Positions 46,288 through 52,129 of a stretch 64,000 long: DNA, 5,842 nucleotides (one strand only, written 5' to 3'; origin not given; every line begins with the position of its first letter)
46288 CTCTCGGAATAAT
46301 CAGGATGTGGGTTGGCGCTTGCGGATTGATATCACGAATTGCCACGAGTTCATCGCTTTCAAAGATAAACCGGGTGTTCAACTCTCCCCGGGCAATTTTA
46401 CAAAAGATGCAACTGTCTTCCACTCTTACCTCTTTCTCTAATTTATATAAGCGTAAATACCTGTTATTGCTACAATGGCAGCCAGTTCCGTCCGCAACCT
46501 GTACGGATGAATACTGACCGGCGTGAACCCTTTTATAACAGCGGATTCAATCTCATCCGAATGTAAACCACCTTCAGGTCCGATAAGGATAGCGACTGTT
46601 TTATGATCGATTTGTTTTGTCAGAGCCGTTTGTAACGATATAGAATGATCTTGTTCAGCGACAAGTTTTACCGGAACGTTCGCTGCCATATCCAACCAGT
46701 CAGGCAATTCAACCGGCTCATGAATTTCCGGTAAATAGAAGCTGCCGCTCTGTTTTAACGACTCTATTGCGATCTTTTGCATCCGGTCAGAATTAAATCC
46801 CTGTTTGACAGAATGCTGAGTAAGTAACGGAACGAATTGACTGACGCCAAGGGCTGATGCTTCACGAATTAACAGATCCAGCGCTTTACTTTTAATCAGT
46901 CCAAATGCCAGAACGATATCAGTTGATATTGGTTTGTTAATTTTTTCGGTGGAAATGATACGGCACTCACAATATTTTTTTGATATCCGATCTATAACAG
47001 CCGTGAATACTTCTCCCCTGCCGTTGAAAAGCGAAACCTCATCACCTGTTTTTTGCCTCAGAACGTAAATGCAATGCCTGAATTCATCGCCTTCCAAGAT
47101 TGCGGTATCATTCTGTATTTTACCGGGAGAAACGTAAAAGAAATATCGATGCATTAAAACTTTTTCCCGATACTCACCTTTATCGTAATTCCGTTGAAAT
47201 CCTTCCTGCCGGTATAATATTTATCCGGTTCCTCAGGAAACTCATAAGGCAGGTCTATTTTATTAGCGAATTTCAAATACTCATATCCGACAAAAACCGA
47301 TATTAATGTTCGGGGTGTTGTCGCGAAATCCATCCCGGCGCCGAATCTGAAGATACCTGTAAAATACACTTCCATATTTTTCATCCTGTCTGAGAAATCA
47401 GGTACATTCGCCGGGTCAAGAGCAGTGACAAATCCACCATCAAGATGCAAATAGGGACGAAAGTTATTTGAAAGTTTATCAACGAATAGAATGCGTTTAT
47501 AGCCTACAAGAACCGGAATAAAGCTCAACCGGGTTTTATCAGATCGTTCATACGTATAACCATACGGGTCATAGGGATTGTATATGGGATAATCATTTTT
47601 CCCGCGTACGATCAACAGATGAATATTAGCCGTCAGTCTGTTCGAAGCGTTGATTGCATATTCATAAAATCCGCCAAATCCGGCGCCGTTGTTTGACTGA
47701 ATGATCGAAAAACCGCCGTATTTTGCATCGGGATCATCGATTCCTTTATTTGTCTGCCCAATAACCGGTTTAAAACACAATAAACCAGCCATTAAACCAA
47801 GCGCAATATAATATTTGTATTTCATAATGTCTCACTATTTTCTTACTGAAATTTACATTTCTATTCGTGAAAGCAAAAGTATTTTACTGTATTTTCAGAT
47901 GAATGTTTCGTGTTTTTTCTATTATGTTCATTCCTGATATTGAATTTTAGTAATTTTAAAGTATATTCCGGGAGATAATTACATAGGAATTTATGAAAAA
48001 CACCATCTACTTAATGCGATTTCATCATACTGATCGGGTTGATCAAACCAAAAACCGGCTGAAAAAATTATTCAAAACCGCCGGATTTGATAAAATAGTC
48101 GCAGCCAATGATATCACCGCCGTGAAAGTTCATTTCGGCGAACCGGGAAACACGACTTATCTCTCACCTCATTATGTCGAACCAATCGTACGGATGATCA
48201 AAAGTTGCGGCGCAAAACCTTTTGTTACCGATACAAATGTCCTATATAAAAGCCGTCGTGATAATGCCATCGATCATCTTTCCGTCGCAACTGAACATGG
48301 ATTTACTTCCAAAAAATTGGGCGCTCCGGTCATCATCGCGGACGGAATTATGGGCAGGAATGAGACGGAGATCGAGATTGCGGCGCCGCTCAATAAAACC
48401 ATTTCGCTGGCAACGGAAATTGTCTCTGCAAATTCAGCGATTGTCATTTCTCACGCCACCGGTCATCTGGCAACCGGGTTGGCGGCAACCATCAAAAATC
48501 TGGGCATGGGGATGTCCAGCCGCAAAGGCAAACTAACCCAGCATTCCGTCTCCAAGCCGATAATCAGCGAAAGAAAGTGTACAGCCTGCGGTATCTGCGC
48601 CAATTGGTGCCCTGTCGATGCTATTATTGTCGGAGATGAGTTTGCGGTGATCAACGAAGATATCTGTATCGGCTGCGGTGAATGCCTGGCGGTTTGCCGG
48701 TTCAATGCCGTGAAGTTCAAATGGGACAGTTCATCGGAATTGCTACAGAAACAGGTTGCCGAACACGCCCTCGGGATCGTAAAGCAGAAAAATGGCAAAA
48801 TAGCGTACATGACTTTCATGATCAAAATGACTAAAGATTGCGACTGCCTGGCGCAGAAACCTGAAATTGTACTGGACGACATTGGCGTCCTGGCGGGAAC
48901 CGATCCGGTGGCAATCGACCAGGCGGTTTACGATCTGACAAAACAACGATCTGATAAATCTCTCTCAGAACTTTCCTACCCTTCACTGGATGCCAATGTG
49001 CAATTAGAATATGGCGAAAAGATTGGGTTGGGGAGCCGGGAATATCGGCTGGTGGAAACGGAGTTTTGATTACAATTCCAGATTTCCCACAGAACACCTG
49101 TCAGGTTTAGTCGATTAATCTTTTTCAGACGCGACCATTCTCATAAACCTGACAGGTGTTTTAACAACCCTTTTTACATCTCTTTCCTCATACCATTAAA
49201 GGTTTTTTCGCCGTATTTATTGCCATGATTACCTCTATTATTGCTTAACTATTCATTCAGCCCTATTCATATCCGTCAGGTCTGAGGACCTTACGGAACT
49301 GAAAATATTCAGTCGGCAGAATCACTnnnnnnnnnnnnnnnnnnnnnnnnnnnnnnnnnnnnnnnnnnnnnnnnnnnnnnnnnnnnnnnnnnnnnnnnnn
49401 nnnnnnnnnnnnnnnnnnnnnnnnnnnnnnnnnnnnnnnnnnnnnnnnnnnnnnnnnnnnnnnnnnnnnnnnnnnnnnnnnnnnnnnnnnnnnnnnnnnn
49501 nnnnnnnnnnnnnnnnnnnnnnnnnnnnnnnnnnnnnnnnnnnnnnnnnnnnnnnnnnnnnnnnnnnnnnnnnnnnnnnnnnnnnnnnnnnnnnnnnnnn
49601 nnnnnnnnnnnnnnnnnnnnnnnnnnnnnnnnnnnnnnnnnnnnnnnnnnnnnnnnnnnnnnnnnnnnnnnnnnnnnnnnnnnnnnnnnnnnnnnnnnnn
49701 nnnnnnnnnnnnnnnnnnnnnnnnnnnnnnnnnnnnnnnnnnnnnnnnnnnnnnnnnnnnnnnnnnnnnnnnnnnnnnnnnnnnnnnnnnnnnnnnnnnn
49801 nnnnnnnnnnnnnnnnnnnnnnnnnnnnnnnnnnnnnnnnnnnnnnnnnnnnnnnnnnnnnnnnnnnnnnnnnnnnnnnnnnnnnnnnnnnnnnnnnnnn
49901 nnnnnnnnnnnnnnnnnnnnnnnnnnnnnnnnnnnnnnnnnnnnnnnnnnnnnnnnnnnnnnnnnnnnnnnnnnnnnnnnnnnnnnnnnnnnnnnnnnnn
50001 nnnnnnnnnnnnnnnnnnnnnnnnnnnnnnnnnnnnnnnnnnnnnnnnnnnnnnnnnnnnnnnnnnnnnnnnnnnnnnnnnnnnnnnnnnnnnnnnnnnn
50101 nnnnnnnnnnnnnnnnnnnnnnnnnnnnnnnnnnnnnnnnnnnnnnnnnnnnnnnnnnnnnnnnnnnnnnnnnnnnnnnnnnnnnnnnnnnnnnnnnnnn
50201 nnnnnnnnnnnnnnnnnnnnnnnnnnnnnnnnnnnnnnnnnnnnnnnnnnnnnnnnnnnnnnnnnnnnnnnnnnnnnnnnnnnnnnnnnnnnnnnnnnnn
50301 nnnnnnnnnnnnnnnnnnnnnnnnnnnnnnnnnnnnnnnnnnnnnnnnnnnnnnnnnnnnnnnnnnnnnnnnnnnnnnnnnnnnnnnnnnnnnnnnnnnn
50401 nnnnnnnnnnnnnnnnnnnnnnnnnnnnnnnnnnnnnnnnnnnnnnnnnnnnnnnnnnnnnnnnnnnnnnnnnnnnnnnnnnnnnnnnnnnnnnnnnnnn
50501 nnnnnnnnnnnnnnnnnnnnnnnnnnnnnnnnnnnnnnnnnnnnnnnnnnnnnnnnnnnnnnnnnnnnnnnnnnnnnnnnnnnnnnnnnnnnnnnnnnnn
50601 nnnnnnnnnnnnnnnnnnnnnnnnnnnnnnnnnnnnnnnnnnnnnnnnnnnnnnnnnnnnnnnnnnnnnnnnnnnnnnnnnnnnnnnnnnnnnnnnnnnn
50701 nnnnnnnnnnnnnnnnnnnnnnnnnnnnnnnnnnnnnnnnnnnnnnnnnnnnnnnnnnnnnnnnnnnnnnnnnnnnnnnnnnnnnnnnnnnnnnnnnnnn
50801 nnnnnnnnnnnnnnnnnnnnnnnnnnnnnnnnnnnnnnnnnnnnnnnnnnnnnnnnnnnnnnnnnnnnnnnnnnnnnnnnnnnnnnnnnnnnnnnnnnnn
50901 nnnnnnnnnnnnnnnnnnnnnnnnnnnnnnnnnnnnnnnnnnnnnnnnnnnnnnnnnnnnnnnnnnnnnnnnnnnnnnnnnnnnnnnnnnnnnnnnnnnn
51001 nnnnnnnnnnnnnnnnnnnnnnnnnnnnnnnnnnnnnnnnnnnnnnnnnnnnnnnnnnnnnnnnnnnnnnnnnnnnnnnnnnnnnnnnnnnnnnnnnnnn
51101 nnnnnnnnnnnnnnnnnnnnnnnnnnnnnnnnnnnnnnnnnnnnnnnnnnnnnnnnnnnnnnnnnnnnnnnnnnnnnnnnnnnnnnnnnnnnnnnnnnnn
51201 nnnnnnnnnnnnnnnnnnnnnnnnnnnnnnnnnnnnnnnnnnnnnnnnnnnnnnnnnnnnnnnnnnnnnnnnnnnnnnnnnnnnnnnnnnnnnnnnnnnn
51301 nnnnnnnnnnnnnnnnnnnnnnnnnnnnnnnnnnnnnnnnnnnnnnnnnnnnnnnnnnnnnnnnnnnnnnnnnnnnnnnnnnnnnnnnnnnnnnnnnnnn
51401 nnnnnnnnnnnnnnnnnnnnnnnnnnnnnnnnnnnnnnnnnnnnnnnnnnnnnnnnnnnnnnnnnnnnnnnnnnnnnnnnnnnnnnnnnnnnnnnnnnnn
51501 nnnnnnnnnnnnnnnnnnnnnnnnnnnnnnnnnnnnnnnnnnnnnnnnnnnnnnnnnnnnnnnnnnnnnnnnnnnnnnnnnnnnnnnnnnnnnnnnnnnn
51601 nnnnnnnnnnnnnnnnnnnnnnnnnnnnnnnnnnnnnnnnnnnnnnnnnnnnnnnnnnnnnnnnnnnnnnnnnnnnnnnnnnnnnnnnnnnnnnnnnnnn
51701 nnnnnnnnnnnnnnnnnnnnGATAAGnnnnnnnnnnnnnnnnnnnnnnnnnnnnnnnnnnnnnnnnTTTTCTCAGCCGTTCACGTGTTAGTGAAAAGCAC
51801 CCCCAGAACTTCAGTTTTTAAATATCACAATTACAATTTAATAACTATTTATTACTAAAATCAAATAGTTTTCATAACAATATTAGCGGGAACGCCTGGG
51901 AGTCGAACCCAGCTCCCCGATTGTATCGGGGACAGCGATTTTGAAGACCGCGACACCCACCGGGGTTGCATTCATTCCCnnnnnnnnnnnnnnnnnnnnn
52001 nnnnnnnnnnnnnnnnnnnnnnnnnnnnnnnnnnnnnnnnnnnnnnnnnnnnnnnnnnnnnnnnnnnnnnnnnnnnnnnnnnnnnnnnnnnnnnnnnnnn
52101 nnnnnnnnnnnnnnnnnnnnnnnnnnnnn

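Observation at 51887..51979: Probable selenocysteine tRNA (selC) not captured by the ORF track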

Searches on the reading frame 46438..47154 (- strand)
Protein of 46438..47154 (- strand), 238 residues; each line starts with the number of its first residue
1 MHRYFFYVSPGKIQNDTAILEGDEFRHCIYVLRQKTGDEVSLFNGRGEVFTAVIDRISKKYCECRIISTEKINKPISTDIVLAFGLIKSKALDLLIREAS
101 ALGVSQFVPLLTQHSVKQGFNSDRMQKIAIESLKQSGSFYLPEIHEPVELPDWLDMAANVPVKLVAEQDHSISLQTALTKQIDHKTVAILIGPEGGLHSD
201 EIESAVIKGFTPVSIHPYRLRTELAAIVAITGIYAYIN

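Call 8: search_protein_families(library=pfam, proteins=[window:46438-47154:-])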
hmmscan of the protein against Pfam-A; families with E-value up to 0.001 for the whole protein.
window:46438-47154:- (238 aa): 2 families
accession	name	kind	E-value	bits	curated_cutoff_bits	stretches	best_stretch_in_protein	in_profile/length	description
PF04452.19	Methyltrans_RNA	-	3.4e-37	128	23.9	1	77-231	4-162/165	RNA methyltransferase domain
PF20260.4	PUA_4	-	1.8e-12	47.6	23.9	1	20-67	1-48/48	RNA methyltransferase PUA domain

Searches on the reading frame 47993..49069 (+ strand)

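Call 8: search_protein_families(library=pfam, proteins=[window:47993-49069:+])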
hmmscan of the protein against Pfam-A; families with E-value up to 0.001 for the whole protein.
window:47993-49069:+ (358 aa): 12 families
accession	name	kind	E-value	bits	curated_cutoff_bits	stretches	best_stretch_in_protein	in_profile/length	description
PF04015.17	DUF362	-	4e-37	128.7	24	1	43-314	2-200/200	Domain of unknown function (DUF362)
PF00037.32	Fer4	-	7e-11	41.9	21.1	2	219-240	2-23/24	4Fe-4S binding domain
PF14697.11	Fer4_21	-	1.4e-09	38.4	35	1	218-243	1-29/59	4Fe-4S dicluster domain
PF12838.12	Fer4_7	-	7.6e-09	36.3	27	1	195-239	1-52/52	4Fe-4S dicluster domain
PF12837.12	Fer4_6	-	7.9e-09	35.5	25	1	217-239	1-23/24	4Fe-4S binding domain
PF12797.12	Fer4_2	-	1.7e-08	34.3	24.5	2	188-208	2-22/22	4Fe-4S binding domain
PF13237.11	Fer4_10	-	2.9e-08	34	25.5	1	189-235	2-52/53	4Fe-4S dicluster domain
PF13187.11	Fer4_9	-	4.7e-07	30.2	27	1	195-238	1-50/52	4Fe-4S dicluster domain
PF25160.1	LdpA_Fe-S-bd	-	3.1e-06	27.3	27.6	1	202-240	9-43/49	LdpA Fe-S cluster-binding domain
PF13484.11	Fer4_16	-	5.3e-05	24.3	30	0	195-213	1-19/66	4Fe-4S double cluster binding domain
PF13183.11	Fer4_8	-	0.00014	22.8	27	0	224-250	4-31/68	4Fe-4S dicluster domain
PF12798.12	Fer4_3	-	0.00034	21.7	27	0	225-239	1-15/15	4Fe-4S binding domain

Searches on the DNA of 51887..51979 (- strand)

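Call 41: build_rna_model(alignment_id=A2, structure=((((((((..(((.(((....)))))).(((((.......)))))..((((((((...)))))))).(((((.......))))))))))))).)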
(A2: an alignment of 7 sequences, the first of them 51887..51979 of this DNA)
Model R1 built from alignment A2 (7 sequences, 93 columns); structure: as given.
model positions 93; base pairs 32; branch points 3; effective number of sequences 0.92; information 0.614 bits per position. Calibrated on 0.2 Mb of random sequence (short: E-values are rough).
structure used (alignment columns):
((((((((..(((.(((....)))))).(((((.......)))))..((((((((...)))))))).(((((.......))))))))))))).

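Call 43: search_with_rna_model(model_id=R1, sources=[window, L005, L006, L007, L008, L009, L010, L085, L086, L087, L088, L089, L090, L091, L092, L093, L094, L095, L096, L097, L098, L099, L100, L101, L102, L103, L104, L105, L106, L107, L108, L109, L110, L111, L112, L113, L114, L115, L116, L117, L118, L119, L120, L121, L122, L123, L124, L125, L126, L127, L128, L129, L130, L131, L132, L133, L134, L135, L136, L137, L138, L139, L140, L141, L142, L143, L144, L145, L146, L147, L148, L149, L150, L151, L152, L153, L154, L155, L156, L157, L158, L159, L160, L161, L162, L163, L164], make_alignment=true, max_evalue=0.001)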
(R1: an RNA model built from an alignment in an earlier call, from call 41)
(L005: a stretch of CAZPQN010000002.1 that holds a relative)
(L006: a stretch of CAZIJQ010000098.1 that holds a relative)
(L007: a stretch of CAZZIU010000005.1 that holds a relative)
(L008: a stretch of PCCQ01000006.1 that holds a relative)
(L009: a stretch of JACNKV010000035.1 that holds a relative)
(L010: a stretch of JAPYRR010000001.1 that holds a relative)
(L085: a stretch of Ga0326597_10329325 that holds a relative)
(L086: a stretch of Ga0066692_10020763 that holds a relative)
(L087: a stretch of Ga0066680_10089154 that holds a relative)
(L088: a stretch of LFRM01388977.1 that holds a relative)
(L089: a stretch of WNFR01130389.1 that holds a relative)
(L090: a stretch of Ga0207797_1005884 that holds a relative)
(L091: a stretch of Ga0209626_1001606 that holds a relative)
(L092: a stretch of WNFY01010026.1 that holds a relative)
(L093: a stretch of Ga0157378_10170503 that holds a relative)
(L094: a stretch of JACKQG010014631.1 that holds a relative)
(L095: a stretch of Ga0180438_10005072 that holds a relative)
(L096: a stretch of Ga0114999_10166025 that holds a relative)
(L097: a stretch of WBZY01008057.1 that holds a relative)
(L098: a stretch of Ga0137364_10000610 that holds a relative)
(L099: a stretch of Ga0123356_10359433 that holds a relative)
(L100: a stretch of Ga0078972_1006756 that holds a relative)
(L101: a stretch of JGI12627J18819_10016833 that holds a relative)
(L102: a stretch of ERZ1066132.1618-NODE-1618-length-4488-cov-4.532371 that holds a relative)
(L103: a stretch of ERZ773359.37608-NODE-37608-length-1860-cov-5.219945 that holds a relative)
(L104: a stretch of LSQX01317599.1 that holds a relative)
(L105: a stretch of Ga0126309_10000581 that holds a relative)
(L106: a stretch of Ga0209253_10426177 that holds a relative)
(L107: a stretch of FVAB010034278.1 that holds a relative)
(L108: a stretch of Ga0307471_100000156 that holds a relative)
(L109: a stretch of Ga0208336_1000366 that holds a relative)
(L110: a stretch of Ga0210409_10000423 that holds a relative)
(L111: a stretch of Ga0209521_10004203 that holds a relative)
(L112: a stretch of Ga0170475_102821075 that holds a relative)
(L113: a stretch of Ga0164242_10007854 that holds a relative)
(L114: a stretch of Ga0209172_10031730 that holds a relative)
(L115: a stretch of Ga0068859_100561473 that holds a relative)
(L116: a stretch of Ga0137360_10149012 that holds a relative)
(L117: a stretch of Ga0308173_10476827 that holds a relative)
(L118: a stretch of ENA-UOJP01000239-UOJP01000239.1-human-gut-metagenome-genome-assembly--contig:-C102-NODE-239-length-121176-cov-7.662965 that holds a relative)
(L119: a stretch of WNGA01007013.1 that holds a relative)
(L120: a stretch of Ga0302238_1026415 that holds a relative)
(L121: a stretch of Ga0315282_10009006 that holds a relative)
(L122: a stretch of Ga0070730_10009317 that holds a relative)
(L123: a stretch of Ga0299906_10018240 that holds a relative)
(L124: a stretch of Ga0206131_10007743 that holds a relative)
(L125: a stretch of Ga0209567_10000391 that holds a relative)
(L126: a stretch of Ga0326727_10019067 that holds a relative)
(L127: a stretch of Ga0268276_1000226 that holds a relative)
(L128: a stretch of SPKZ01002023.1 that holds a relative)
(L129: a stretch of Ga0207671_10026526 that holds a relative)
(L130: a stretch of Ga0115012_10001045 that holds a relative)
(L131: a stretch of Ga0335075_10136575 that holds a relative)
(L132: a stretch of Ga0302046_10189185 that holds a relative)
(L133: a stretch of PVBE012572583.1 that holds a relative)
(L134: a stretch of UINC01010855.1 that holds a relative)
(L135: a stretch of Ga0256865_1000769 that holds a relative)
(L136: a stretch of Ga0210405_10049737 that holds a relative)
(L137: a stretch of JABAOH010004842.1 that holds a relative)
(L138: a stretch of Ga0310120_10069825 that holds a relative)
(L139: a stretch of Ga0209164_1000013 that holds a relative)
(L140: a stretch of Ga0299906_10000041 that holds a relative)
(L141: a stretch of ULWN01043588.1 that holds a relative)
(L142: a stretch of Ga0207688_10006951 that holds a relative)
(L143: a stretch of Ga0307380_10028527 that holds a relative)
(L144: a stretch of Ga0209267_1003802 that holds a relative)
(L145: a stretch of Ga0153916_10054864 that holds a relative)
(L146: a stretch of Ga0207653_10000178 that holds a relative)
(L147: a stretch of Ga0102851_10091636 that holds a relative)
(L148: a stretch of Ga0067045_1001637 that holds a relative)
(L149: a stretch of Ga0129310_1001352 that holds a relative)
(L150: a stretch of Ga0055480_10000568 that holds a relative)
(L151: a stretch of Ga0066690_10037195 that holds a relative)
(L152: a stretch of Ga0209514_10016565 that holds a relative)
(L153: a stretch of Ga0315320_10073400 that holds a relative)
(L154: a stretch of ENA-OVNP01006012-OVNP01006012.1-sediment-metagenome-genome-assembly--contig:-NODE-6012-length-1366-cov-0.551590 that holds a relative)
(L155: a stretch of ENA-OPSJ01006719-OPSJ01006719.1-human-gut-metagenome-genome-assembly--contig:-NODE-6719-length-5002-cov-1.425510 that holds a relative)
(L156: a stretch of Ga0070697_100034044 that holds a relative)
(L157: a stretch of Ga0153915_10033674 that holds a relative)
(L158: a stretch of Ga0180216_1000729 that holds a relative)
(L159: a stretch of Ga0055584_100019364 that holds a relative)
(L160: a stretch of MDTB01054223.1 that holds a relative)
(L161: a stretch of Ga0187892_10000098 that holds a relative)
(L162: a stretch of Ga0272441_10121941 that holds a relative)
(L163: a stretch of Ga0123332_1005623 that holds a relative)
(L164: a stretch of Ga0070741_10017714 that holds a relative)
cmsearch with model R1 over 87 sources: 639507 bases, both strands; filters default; matches with E-value up to 0.001: 88.
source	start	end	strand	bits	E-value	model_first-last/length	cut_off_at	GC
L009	13627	13719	+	109.4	4.2e-23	1-93/93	no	0.65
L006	3664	3756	+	108.2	8.2e-23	1-93/93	no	0.63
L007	13659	13751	+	105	4.9e-22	1-93/93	no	0.61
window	51887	51979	-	103.8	9.3e-22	1-93/93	no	0.61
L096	1756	1848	-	103.5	1.1e-21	1-93/93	no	0.61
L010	13511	13603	+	101.4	3.6e-21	1-93/93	no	0.59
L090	6728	6819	+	100.8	4.8e-21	1-93/93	no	0.66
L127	1001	1093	-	99.7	9e-21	1-93/93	no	0.6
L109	10103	10195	+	99.1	1.2e-20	1-93/93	no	0.65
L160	2489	2581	+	98.4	1.8e-20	1-93/93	no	0.58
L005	13643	13734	+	96.6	4.9e-20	1-93/93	no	0.64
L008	13668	13759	+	88.4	4.7e-18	1-93/93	no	0.58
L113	9840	9931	-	84.6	3.7e-17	1-93/93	no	0.67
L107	718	809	+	84.3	4.6e-17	1-93/93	no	0.65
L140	3596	3690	-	83.3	7.5e-17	1-93/93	no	0.67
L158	1073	1164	-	83.3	7.7e-17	1-93/93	no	0.64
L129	3080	3171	-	82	1.6e-16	1-93/93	no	0.64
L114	545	641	-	80.7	3.2e-16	1-93/93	no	0.63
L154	1142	1233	+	80.5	3.6e-16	1-93/93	no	0.67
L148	3328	3423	+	80.3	4.1e-16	1-93/93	no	0.6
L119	703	794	+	79.9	4.9e-16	1-93/93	no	0.68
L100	8947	9038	+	79.4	6.6e-16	1-93/93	no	0.63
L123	3653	3748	+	79.4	6.8e-16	1-93/93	no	0.67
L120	1996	2092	+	79.2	7.3e-16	1-93/93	no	0.63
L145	161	256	+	78.9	8.9e-16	1-93/93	no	0.68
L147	1018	1113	+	78.9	9e-16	1-93/93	no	0.74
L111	9369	9464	-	78.4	1.2e-15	1-93/93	no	0.69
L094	5042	5136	+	77.9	1.5e-15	1-93/93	no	0.65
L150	9961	10056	+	77.9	1.5e-15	1-93/93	no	0.7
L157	1143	1236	+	77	2.6e-15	1-93/93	no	0.69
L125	571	663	-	76.8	2.8e-15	1-93/93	no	0.69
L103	8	101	+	76.7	2.9e-15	1-93/93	no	0.69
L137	2987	3080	+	75.5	5.8e-15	1-93/93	no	0.7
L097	736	830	+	74.8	8.4e-15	1-93/93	no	0.74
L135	6353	6449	+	74.4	1e-14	1-93/93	no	0.68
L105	11893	11989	+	74.4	1.1e-14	1-93/93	no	0.68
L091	1991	2087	+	74.2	1.2e-14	1-93/93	no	0.68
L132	1543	1636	-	74.1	1.3e-14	1-93/93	no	0.65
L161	2514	2609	-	73.5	1.7e-14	1-93/93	no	0.7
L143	4023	4118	-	73.2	2.1e-14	1-93/93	no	0.7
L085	392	485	+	73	2.3e-14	1-93/93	no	0.64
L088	3091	3184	+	73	2.3e-14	1-93/93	no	0.6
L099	1483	1574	+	72.7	2.7e-14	1-93/93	no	0.59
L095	3765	3855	-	72.6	2.8e-14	1-93/93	no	0.6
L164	5939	6032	+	72.6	2.9e-14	1-93/93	no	0.63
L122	5162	5256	+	72.4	3.2e-14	1-93/93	no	0.64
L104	2464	2559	+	71.9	4.2e-14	1-93/93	no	0.7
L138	97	190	-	71.7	4.8e-14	1-93/93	no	0.65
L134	306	396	+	71.5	5.3e-14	1-93/93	no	0.59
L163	8800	8895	+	71.4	5.7e-14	1-93/93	no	0.67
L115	964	1058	-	71.1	6.4e-14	1-93/93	no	0.64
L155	747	840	-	71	6.8e-14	1-93/93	no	0.57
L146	4464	4557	-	70.7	8e-14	1-93/93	no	0.62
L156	2975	3067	-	70.5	8.9e-14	1-93/93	no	0.62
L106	711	800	-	70.4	9.4e-14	1-93/93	no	0.59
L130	24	115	+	70.4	9.7e-14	1-93/93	no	0.6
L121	9949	10043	-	70.1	1.1e-13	1-93/93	no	0.69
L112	1990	2084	-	69.9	1.3e-13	1-93/93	no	0.69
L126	9061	9151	-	69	2.1e-13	1-93/93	no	0.62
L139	1192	1286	+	68.5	2.7e-13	1-93/93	no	0.62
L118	8991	9084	-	67.9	3.9e-13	1-93/93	no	0.61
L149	9956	10049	-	67.9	3.9e-13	1-93/93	no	0.6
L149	10123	10216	-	67.8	4.1e-13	1-93/93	no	0.59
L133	198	291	-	67.8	4.1e-13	1-93/93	no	0.63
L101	418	511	-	67.5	4.7e-13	1-93/93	no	0.59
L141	436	529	+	67.3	5.3e-13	1-93/93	no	0.62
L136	275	369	-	67.2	5.5e-13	1-93/93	no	0.62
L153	2534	2624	-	67.1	6e-13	1-93/93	no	0.65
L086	3115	3205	-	66.9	6.5e-13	1-93/93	no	0.63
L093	1951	2041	-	66.9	6.5e-13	1-93/93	no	0.63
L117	76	169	+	66.2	9.8e-13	1-93/93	no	0.63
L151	1384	1474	+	66.2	9.9e-13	1-93/93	no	0.64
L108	2610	2705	+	65.9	1.2e-12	1-93/93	no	0.59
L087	1114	1204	-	64.8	2.1e-12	1-93/93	no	0.62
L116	5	95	+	64.8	2.1e-12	1-93/93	no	0.62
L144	17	107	+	64.8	2.1e-12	1-93/93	no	0.62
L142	4604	4700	-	64.3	2.7e-12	1-93/93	no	0.62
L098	6714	6810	+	64.2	2.9e-12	1-93/93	no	0.6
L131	311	401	-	64.2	3e-12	1-93/93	no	0.62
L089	1194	1290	-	62.8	6.5e-12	1-93/93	no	0.63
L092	11830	11926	-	62.4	7.9e-12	1-93/93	no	0.61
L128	2690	2783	-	61.6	1.3e-11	1-93/93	no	0.57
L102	2403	2498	+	61.1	1.7e-11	1-93/93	no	0.67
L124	3509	3600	+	59.1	5e-11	1-93/93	no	0.66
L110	5387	5475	+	55.4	3.7e-10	1-87/93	3'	0.6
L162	1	76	+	46.7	4.8e-08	14-93/93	5'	0.58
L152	6954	7002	+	33.8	5.8e-05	1-50/93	3'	0.65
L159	1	51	-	30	0.00046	1-52/93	3'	0.71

Alignment A3: 88 matches aligned to the model, 111 columns, each read 5' to 3' on its own strand. Consensus structure (alignment columns), stored with it:
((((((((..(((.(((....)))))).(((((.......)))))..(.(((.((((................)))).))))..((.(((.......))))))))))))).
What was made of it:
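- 51887..51979 (-): tRNA-Sec gene (selC), 93 nt from G1 (51979) to discriminator G73 (51887); the CCA end is not encoded. Own covariance model scores 103.8 bits (call 43).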
